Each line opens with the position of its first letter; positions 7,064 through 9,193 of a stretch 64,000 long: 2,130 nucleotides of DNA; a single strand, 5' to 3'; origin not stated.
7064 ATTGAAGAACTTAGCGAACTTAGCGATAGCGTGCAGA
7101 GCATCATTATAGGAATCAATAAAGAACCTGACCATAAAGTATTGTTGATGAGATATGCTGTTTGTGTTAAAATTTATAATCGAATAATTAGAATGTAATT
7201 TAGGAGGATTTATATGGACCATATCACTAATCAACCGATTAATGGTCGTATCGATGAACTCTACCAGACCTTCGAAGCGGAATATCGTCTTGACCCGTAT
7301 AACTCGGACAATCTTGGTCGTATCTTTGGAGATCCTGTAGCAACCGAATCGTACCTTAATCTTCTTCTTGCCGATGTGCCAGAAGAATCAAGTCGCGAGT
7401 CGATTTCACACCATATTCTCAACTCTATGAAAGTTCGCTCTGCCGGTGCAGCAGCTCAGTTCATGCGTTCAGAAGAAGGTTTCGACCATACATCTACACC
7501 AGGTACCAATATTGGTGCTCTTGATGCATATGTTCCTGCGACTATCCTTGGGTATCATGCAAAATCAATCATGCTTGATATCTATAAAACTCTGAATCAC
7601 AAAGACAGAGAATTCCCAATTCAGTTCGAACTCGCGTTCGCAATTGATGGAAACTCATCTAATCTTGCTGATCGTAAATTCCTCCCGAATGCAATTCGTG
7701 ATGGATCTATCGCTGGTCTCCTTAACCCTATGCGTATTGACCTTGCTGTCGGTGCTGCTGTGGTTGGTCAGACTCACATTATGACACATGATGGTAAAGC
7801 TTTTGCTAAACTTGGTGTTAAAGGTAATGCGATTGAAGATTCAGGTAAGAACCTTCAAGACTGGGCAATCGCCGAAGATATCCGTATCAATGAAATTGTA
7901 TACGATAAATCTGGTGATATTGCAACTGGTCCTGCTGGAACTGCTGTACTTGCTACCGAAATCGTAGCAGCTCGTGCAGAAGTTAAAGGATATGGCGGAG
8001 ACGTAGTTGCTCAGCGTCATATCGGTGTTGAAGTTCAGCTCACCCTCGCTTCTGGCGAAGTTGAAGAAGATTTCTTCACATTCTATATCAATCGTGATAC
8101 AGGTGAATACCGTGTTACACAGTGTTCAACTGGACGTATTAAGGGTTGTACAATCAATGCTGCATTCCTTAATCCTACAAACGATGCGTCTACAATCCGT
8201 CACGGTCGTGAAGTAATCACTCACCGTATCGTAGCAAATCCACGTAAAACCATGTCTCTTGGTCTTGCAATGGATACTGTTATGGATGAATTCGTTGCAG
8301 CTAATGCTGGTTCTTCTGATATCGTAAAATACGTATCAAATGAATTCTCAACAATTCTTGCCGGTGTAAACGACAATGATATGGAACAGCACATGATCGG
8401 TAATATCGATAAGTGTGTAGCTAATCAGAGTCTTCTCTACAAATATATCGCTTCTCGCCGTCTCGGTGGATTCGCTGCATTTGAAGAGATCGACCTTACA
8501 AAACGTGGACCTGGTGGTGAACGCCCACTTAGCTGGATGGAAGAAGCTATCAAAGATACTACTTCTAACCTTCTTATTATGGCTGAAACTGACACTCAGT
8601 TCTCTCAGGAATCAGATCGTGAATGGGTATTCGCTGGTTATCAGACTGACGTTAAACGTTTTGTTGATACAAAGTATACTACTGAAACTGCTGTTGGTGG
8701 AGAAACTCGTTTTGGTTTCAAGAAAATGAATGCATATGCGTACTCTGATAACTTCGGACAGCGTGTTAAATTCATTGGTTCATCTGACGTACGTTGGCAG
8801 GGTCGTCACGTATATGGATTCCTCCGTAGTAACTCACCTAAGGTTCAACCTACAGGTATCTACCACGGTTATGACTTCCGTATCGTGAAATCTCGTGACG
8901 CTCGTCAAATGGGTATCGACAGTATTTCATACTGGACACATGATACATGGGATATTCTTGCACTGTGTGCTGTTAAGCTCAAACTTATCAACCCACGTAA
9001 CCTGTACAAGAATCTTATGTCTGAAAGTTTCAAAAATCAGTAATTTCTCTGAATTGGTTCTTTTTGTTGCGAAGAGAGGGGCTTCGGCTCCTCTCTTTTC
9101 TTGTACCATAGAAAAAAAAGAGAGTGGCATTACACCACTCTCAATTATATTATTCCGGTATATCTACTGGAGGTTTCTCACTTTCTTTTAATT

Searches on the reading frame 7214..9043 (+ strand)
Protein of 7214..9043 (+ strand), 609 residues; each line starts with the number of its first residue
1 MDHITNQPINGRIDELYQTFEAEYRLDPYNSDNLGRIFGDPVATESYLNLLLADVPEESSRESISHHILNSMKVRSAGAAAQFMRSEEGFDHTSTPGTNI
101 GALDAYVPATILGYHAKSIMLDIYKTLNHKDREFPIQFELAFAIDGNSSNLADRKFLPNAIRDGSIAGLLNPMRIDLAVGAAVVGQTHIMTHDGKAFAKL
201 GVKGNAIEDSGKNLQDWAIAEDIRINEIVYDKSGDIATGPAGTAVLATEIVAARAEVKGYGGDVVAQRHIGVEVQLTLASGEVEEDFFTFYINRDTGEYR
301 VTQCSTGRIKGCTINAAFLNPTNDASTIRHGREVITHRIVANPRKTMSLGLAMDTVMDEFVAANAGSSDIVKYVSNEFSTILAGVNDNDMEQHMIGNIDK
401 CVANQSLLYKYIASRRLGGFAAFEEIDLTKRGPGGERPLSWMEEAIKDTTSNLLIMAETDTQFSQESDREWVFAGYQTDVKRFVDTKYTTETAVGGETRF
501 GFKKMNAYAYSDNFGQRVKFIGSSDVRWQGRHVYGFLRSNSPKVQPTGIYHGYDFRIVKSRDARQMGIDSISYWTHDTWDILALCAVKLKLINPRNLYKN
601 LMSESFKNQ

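Call 9: search_protein_families(library=pfam, proteins=[window:7214-9043:+])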
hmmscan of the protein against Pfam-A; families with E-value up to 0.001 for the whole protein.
window:7214-9043:+ (609 aa): 0 families

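Call 10: search_dna_similar(query=window:7214-9043:+, collection=phages, mode=protein, max_rows=25)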
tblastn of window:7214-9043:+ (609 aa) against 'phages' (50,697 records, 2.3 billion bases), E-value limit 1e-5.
No match.

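Call 11: search_protein_families(library=phrogs, proteins=[window:7214-9043:+])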
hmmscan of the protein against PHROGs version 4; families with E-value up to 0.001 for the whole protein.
window:7214-9043:+ (609 aa): 0 families
